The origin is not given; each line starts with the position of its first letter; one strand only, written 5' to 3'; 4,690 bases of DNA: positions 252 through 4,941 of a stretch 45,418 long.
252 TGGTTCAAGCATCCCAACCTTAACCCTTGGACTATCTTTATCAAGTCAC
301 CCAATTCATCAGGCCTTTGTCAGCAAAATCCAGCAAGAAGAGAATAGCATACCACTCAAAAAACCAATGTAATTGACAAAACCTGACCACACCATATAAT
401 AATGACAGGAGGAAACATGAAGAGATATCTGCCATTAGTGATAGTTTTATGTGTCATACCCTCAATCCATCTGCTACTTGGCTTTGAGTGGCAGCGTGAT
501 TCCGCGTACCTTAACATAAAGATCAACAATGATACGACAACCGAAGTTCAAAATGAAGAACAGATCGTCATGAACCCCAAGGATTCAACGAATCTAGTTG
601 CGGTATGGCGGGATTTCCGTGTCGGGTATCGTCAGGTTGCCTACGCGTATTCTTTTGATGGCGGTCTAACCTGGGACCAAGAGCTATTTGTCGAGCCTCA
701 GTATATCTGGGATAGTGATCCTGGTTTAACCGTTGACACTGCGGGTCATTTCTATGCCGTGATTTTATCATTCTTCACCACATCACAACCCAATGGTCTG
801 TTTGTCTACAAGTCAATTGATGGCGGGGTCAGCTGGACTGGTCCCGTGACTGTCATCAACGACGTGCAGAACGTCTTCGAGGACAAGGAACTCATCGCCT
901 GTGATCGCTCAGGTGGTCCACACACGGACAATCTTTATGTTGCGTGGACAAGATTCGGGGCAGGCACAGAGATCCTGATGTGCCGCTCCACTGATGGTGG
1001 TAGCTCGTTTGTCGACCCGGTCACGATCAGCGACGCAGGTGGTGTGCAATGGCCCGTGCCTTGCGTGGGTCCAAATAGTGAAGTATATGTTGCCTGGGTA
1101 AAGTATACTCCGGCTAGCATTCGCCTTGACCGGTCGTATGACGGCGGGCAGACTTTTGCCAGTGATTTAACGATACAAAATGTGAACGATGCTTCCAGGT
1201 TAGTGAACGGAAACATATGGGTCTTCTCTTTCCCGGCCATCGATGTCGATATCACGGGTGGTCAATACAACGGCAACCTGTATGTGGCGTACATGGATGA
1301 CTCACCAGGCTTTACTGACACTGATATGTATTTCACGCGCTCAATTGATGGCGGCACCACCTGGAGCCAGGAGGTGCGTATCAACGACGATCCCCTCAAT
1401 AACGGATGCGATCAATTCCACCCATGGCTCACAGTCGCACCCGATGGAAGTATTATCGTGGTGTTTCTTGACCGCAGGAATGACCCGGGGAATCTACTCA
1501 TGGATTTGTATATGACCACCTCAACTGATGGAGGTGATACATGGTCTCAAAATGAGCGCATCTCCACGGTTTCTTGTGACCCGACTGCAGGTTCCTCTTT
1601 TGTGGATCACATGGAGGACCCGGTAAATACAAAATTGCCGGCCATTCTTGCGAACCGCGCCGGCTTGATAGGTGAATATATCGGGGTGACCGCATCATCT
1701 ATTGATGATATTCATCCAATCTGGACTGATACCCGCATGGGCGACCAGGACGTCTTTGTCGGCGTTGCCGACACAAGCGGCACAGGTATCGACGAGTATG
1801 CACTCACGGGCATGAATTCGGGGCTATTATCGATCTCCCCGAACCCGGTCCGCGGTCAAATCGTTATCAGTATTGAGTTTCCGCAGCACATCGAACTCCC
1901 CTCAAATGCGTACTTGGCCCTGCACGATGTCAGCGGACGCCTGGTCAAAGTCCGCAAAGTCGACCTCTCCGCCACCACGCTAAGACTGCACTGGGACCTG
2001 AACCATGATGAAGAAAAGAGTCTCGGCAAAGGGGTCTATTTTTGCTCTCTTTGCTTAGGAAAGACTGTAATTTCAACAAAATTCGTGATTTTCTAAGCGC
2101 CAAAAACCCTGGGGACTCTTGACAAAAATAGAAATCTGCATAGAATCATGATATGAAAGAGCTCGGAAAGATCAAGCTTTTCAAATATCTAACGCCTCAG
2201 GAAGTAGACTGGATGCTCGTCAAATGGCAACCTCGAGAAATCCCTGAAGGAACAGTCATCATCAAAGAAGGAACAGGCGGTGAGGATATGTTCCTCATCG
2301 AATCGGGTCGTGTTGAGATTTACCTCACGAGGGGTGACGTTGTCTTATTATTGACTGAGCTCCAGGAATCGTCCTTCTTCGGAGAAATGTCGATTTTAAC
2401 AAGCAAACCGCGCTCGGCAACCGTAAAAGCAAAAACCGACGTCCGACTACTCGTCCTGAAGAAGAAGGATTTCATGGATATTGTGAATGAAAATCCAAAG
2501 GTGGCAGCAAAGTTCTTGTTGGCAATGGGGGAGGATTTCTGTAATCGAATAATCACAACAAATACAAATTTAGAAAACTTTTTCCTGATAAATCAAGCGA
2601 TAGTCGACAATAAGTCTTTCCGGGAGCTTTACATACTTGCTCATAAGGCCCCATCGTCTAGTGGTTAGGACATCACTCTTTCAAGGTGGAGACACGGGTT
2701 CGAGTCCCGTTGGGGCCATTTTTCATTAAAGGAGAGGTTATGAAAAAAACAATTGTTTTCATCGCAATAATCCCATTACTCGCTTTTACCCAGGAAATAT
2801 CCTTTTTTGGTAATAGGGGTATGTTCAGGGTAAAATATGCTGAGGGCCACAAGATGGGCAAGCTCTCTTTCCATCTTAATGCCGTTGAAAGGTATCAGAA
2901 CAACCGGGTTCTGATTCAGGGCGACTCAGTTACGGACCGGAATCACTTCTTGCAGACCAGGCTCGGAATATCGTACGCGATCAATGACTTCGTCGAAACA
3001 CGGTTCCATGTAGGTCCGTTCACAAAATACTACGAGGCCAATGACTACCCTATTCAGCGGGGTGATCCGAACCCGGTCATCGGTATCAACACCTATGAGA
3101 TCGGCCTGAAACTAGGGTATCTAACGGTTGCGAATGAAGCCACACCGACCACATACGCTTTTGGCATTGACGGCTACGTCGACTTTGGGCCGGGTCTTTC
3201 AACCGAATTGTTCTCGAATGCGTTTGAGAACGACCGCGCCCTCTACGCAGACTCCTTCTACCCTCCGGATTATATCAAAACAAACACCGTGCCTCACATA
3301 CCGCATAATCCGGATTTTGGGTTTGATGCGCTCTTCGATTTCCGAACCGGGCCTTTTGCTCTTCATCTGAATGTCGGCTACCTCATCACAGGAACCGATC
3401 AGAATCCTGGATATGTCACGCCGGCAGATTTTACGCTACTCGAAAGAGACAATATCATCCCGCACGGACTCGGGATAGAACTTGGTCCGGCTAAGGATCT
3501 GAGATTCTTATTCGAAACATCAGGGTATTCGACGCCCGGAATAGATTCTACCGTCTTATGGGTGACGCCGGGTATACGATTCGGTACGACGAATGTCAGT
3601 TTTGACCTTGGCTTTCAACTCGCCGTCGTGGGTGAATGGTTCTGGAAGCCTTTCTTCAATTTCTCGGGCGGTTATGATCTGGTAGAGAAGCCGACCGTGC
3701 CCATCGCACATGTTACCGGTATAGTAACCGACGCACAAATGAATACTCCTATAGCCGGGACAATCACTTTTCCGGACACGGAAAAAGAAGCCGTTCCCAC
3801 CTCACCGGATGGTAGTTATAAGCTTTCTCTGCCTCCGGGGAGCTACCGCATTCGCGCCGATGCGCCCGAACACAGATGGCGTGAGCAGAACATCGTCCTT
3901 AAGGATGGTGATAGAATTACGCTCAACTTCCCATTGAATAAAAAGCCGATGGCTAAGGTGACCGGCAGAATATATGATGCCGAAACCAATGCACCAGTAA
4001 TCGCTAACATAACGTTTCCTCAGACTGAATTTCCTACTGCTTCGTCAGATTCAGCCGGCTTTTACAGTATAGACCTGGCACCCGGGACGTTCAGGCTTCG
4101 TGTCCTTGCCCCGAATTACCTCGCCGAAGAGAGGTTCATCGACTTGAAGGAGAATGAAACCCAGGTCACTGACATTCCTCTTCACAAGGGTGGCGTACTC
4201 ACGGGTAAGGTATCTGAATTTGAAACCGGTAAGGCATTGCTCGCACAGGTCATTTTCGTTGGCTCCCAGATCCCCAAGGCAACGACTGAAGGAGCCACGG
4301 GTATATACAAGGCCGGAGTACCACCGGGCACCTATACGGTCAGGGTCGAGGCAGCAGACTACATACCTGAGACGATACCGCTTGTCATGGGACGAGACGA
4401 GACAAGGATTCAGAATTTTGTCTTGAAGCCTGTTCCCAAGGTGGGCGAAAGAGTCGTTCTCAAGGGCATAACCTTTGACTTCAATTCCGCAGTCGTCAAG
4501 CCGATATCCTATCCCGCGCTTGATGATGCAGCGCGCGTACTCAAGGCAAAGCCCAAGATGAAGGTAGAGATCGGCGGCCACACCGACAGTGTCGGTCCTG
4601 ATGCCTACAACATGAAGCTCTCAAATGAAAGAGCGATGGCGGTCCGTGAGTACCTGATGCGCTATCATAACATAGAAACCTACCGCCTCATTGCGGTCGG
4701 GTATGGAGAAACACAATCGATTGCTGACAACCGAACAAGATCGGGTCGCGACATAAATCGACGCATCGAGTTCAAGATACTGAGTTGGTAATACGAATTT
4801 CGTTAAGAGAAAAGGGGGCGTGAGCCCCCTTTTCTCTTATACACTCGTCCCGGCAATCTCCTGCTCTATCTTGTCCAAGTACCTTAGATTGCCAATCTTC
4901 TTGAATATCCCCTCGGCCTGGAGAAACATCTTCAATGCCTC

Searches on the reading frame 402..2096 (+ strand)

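Call 73: search_protein_families(library=pfam, proteins=[window:402-2096:+])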
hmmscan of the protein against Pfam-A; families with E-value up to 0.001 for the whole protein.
window:402-2096:+ (564 aa): 4 families
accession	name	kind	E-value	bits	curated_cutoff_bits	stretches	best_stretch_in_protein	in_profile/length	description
PF13088.12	BNR_2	-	4.9e-13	49.5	31.4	1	238-389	80-206/277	BNR repeat-like domain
PF02012.26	BNR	-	1.1e-05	25.1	27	0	83-92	2-11/12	BNR/Asp-box repeat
PF24316.1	Tli3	-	5.5e-05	23.9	27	0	346-399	59-113/129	T6SS Tli3 immunity protein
PF18962.6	Por_Secre_tail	-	0.00055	20.6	27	0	478-563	1-75/75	Secretion system C-terminal sorting domain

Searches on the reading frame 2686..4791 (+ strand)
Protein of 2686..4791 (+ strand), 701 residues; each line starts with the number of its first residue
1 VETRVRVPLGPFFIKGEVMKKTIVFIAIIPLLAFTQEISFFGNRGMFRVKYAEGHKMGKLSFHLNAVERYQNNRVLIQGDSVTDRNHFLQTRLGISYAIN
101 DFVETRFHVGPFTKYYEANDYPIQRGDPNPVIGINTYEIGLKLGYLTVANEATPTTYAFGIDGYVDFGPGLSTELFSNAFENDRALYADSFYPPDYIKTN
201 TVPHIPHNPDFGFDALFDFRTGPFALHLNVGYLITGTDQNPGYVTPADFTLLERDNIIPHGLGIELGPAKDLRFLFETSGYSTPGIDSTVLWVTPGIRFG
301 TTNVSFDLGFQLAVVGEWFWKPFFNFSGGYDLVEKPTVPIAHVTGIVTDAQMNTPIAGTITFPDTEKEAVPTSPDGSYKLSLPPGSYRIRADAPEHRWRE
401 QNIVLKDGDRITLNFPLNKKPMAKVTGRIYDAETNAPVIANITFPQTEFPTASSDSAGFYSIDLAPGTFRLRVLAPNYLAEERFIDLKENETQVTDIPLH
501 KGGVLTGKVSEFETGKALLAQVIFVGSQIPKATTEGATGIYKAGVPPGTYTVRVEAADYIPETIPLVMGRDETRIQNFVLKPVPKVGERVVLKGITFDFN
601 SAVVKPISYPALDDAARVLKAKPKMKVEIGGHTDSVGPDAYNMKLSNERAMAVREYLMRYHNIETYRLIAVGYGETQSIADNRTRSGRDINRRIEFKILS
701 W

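Call 73: search_protein_families(library=pfam, proteins=[window:2686-4791:+])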
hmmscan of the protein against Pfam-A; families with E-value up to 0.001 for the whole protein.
window:2686-4791:+ (701 aa): 4 families
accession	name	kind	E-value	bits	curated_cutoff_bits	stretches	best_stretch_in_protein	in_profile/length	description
PF13620.12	CarboxypepD_reg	-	3.5e-27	95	32.3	3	343-417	2-81/82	Carboxypeptidase regulatory-like domain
PF00691.25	OmpA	-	5.8e-23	81.5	27.2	1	596-692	1-98/98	OmpA family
PF13715.12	CarbopepD_reg_2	-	2.6e-20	72.7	32.2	2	425-498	1-75/88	CarboxypepD_reg-like domain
PF08308.17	PEGA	-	1.5e-06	28.5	20.8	0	463-501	30-69/71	PEGA domain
